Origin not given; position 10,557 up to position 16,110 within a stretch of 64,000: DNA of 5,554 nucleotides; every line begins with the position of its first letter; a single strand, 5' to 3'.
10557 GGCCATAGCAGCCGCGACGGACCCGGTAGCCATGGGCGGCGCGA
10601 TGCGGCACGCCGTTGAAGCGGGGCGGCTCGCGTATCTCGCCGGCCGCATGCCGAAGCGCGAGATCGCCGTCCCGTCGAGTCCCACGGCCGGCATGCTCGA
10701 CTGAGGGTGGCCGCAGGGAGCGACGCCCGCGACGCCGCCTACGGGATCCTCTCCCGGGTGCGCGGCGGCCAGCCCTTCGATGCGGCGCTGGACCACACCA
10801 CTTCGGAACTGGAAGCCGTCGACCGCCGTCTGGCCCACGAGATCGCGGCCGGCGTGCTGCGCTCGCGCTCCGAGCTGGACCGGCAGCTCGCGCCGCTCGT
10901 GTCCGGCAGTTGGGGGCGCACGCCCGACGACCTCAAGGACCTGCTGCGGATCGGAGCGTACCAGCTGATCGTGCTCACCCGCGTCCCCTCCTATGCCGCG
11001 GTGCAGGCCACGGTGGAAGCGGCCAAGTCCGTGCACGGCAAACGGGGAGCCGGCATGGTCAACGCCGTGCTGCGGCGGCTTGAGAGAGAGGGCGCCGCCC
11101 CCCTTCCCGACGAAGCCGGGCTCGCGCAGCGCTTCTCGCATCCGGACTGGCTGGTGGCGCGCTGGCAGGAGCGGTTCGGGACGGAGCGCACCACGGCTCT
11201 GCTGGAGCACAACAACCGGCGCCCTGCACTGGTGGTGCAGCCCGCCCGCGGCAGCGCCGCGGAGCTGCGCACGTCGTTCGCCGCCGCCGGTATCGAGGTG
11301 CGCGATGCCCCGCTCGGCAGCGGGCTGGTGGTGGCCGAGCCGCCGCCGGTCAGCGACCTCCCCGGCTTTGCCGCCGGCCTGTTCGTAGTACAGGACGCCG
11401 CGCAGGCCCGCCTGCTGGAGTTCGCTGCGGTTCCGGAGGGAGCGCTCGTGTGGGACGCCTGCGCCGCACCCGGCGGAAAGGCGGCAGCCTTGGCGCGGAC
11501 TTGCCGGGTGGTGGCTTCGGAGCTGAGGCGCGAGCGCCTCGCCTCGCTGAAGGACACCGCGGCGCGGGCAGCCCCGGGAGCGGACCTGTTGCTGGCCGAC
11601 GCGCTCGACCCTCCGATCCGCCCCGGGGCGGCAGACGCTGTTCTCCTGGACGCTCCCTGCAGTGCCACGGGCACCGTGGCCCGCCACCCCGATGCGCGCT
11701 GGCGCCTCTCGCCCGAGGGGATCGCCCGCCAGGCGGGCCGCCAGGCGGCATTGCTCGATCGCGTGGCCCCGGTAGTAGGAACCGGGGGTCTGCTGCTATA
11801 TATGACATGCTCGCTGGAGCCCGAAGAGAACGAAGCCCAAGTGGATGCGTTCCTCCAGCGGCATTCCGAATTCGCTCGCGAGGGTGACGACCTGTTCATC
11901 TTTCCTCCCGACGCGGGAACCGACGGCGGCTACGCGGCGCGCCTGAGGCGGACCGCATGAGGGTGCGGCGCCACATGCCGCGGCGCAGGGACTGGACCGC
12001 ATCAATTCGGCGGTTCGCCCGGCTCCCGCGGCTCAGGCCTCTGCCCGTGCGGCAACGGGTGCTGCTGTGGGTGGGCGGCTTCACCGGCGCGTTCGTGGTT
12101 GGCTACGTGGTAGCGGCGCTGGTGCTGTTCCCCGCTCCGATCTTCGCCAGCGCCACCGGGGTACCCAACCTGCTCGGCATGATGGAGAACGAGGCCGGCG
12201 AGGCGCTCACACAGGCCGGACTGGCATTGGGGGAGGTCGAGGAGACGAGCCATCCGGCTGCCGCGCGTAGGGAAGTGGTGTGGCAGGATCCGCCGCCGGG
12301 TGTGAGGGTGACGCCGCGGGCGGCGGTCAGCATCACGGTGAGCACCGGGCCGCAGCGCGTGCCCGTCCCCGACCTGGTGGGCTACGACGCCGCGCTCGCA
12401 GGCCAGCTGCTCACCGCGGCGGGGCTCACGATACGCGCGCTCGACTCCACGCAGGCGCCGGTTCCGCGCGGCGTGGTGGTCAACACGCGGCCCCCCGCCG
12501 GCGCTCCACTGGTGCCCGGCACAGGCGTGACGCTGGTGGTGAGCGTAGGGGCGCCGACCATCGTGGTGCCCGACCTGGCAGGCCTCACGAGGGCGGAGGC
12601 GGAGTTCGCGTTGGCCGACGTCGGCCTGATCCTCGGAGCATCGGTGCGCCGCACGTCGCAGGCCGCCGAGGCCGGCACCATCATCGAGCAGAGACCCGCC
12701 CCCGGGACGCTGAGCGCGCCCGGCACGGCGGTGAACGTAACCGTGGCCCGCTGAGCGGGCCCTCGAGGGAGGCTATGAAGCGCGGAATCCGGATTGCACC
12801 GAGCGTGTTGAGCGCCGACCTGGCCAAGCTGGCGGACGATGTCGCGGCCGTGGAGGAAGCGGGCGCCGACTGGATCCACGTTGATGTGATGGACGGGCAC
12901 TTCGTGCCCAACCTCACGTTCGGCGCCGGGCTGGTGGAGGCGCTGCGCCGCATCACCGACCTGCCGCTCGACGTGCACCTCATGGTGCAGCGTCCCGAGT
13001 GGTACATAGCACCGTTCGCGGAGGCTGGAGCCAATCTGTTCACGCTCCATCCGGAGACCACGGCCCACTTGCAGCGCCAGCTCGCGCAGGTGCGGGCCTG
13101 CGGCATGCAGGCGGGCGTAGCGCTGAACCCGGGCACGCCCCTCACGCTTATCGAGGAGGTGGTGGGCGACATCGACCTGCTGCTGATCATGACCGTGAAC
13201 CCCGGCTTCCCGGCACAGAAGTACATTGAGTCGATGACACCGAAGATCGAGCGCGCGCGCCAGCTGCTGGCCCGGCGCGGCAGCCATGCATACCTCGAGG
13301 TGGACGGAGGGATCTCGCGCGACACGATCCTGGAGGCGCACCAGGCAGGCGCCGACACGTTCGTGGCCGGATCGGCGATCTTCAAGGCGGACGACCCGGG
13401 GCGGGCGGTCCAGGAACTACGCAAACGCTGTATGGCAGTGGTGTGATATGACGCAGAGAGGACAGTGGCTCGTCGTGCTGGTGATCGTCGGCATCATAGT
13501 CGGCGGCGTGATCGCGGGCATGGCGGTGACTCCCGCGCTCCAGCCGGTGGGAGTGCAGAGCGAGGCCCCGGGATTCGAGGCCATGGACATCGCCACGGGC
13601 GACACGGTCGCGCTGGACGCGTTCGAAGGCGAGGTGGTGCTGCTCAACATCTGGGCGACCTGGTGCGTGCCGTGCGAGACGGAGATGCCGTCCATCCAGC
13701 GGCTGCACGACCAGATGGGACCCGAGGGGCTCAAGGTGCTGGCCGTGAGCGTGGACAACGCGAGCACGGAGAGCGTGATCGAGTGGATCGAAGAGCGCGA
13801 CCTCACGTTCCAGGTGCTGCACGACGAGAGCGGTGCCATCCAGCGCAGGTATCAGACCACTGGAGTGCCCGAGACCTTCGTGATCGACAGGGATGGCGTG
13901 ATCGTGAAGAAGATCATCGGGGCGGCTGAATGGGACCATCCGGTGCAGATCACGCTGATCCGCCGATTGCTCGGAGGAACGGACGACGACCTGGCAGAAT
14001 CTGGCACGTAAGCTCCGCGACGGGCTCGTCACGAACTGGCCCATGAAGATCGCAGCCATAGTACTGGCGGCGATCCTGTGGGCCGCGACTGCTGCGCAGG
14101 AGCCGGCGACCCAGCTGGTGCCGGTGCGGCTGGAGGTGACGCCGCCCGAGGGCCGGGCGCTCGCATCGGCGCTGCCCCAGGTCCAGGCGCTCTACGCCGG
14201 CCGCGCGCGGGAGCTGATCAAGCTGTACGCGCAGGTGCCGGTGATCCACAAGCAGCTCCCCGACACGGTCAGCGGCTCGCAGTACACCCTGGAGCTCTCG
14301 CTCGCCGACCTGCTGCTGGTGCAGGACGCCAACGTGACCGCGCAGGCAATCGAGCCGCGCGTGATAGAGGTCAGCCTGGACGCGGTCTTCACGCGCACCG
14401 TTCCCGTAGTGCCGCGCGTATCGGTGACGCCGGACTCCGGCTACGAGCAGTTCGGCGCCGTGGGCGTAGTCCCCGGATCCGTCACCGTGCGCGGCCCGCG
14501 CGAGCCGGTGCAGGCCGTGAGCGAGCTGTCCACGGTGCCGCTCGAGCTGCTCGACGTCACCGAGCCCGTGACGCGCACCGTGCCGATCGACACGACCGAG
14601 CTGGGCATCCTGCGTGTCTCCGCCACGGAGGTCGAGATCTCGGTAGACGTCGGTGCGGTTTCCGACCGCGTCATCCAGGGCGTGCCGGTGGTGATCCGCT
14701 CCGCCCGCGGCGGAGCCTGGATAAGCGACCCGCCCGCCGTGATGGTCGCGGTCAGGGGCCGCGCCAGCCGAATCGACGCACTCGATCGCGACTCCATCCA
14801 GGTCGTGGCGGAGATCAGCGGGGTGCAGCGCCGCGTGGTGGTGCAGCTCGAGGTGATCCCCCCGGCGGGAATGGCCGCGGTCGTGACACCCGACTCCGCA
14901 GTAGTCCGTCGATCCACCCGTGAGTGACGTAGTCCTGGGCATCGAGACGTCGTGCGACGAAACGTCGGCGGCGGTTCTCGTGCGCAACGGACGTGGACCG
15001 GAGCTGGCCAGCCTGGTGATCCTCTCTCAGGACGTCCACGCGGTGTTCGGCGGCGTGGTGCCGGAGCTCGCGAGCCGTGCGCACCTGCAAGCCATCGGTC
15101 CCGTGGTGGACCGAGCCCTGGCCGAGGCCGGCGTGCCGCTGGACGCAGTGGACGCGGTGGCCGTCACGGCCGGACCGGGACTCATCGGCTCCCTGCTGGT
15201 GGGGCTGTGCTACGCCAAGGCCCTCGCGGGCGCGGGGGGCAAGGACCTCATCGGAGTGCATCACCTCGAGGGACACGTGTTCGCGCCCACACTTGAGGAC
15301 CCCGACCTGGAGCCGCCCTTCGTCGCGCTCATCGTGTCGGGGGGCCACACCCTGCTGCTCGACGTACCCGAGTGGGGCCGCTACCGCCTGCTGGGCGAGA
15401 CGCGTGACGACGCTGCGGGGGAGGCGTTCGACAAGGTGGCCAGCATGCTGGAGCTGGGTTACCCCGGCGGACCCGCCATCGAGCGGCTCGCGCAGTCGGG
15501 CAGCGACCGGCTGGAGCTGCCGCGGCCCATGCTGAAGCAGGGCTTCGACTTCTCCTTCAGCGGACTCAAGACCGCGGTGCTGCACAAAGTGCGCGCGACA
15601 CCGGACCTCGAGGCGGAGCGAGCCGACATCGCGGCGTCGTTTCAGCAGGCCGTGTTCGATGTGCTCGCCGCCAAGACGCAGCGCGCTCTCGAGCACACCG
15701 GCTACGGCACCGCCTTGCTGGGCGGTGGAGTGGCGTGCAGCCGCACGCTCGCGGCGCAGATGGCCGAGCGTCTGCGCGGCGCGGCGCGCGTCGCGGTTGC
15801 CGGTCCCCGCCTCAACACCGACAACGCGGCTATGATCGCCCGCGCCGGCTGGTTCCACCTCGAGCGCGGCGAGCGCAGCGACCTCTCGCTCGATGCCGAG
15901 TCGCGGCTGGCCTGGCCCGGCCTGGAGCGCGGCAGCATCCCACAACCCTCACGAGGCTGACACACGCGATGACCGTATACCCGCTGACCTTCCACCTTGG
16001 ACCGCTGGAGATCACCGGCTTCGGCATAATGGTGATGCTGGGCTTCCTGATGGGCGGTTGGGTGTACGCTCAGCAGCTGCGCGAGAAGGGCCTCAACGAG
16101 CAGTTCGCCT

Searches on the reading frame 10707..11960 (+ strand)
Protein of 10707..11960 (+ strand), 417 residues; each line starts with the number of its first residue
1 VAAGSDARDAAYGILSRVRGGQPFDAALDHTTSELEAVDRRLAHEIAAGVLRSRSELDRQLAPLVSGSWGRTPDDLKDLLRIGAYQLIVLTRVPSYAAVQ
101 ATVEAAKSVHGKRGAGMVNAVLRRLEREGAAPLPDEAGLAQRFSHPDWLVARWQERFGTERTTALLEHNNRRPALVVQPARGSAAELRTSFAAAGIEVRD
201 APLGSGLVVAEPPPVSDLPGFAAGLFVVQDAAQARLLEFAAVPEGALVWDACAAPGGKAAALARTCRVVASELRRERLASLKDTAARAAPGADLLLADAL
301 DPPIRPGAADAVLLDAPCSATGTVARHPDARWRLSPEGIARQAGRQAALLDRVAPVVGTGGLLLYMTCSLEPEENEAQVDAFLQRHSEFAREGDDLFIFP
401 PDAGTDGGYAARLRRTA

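Call 33: search_protein_families(library=pfam, proteins=[window:10707-11960:+], max_evalue=0.00001)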
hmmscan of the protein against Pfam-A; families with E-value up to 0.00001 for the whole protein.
window:10707-11960:+ (417 aa): 3 families
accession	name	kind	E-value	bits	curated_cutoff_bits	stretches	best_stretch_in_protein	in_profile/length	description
PF01189.24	Methyltr_RsmB-F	-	5.6e-37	127.8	27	1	244-390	8-161/199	16S rRNA methyltransferase RsmB/F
PF01029.23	NusB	-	1.1e-23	84.5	23.1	1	6-127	2-133/133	NusB family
PF22458.1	RsmF-B_ferredox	-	3.3e-11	43.6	27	1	145-215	1-73/74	Methyltr_RsmF/B-like, ferredoxin-like domain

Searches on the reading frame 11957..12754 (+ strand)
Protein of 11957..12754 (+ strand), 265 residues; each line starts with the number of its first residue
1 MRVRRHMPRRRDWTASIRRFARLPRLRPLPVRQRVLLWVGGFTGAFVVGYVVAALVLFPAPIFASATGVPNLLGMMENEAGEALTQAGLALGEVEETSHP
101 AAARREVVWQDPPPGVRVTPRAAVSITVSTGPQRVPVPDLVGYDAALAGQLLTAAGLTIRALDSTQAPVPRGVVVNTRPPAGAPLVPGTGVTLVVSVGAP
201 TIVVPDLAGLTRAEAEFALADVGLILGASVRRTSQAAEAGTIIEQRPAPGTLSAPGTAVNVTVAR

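Call 34: search_protein_families(library=pfam, proteins=[window:11957-12754:+], max_evalue=0.00001)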
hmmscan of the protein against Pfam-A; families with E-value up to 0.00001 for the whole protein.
window:11957-12754:+ (265 aa): 1 family
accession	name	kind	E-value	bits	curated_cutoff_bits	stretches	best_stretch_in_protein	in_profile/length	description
PF03793.24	PASTA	-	2.2e-33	114.4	23.2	3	203-264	2-63/64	PASTA domain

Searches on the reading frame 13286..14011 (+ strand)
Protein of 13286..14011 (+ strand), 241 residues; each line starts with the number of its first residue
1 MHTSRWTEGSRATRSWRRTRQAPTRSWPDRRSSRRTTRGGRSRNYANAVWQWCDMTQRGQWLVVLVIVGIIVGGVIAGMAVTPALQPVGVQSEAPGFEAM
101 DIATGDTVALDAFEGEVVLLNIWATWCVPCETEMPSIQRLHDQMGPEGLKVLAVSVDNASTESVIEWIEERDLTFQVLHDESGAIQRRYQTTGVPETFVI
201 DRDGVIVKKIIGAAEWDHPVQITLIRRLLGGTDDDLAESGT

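Call 34: search_protein_families(library=pfam, proteins=[window:13286-14011:+], max_evalue=0.00001)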
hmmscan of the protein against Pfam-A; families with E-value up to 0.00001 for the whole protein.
window:13286-14011:+ (241 aa): 4 families
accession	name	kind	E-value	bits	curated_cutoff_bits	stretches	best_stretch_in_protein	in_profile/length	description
PF00578.27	AhpC-TSA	-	1.8e-28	99.4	26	1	90-208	1-123/124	AhpC/TSA family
PF08534.16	Redoxin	-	2.6e-24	86.1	26.6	1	92-216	4-138/148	Redoxin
PF13905.12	Thioredoxin_8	-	3.9e-12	46.8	27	1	115-204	1-92/94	Thioredoxin-like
PF00085.26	Thioredoxin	-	6.5e-06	26.5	23.5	0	116-161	19-61/103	Thioredoxin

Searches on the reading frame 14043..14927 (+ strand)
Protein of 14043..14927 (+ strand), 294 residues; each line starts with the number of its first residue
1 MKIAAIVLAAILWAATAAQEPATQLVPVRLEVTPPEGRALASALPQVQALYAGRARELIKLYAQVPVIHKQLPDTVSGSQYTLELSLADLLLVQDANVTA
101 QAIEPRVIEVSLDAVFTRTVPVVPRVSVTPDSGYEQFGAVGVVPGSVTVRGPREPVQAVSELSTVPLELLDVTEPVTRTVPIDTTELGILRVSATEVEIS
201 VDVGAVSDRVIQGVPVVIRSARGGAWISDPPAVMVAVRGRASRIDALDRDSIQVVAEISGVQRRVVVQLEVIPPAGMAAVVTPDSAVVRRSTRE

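Call 34: search_protein_families(library=pfam, proteins=[window:14043-14927:+], max_evalue=0.00001)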
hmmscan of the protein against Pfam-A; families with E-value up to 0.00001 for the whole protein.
window:14043-14927:+ (294 aa): 1 family
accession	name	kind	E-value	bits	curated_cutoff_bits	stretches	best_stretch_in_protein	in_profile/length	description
PF07949.17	YbbR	-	1.8e-08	35.1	22.3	0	120-183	1-64/81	YbbR-like protein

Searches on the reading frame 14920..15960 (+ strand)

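Call 34: search_protein_families(library=pfam, proteins=[window:14920-15960:+], max_evalue=0.00001)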
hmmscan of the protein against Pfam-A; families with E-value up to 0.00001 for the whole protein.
window:14920-15960:+ (346 aa): 2 families
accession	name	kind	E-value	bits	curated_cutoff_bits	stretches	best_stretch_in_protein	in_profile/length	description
PF00814.31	TsaD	-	6.7e-89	298.5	24.8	1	31-307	4-263/264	tRNA N6-adenosine threonylcarbamoyltransferase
PF22521.2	HypF_C_2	-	3.5e-07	30.7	27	1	166-288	96-220/241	Carbamoyltransferase, Kae1-like Domain, second subdomain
